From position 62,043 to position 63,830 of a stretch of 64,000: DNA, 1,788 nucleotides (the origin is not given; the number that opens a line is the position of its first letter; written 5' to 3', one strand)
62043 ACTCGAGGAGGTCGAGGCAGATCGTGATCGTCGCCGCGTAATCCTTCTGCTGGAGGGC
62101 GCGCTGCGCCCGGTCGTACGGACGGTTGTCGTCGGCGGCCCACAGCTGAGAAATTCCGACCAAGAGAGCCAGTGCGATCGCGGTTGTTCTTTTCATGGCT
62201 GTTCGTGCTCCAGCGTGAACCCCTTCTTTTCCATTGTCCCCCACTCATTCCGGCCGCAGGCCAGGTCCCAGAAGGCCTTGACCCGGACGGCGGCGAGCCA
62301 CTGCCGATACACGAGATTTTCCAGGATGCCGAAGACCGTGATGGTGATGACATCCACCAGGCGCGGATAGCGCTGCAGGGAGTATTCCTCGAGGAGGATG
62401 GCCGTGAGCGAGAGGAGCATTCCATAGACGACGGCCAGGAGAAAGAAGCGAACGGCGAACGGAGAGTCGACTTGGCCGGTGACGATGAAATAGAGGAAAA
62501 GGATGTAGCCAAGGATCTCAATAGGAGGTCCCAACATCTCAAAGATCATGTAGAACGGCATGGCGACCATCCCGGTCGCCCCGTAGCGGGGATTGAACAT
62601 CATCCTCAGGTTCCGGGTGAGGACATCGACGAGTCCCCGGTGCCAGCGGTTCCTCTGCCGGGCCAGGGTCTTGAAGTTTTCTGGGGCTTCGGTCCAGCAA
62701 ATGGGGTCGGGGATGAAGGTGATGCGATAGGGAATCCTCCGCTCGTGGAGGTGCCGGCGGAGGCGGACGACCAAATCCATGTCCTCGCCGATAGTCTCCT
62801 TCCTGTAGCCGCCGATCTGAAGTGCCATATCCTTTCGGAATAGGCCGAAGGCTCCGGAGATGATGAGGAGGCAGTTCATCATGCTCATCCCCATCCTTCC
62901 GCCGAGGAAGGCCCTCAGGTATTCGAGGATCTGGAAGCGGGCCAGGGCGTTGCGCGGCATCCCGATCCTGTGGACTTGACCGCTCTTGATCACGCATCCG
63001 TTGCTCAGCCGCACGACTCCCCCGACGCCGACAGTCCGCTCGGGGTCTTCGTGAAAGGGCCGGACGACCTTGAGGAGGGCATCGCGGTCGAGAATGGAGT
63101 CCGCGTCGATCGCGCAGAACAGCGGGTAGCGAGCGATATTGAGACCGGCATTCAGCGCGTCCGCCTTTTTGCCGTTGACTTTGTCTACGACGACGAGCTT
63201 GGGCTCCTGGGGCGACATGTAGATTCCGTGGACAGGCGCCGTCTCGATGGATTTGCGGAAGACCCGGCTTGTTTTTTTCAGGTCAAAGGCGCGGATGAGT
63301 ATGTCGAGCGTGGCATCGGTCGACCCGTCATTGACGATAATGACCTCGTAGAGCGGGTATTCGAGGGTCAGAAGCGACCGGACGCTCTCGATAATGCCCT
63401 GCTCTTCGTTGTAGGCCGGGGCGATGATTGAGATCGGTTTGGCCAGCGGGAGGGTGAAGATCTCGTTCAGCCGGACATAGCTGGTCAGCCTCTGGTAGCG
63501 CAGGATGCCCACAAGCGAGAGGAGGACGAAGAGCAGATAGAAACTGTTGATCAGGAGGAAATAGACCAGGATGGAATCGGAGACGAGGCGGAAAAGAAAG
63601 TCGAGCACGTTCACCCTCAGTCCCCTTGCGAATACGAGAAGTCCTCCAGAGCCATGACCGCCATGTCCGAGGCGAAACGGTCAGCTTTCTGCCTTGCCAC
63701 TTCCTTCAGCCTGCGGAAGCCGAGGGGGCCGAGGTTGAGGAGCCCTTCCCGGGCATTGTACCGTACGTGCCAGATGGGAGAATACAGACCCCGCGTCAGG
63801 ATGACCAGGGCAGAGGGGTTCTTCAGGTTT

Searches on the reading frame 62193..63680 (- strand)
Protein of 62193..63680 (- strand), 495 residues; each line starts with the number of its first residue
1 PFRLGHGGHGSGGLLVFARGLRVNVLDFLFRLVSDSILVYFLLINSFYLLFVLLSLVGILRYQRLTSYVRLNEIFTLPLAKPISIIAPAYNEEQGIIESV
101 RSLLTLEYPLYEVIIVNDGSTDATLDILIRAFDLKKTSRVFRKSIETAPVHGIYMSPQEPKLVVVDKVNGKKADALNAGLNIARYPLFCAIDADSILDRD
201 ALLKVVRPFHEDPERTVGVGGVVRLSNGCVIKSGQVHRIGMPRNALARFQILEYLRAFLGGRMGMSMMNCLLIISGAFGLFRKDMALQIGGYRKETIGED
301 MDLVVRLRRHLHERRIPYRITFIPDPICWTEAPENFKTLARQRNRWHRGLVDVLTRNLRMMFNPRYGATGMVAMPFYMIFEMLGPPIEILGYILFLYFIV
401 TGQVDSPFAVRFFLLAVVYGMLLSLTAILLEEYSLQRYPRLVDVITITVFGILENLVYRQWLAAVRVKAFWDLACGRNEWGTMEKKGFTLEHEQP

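Call 26: search_protein_families(library=pfam, proteins=[window:62193-63680:-], max_evalue=1)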
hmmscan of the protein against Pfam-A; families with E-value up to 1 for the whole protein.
window:62193-63680:- (495 aa): 6 families
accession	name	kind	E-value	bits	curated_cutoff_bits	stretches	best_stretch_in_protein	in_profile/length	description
PF00535.33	Glycos_transf_2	-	1.4e-22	80.8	23.3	1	84-226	1-120/168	Glycosyl transferase family 2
PF13641.12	Glyco_tranf_2_3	-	3.5e-20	73.5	27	1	82-349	2-230/230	Glycosyltransferase like family 2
PF13632.12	Glyco_trans_2_3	-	4.4e-16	59.7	27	1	191-422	5-197/198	Glycosyl transferase family group 2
PF03142.21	Chitin_synth_2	-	2.2e-11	43.6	27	1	318-427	342-450/527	Chitin synthase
PF13506.12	Glyco_transf_21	-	5.3e-05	23.2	21.7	1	171-348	17-174/174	Glycosyl transferase family 21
PF10111.15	Glyco_tranf_2_2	-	0.0029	17.6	27.3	1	84-133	1-52/276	Glycosyltransferase like family 2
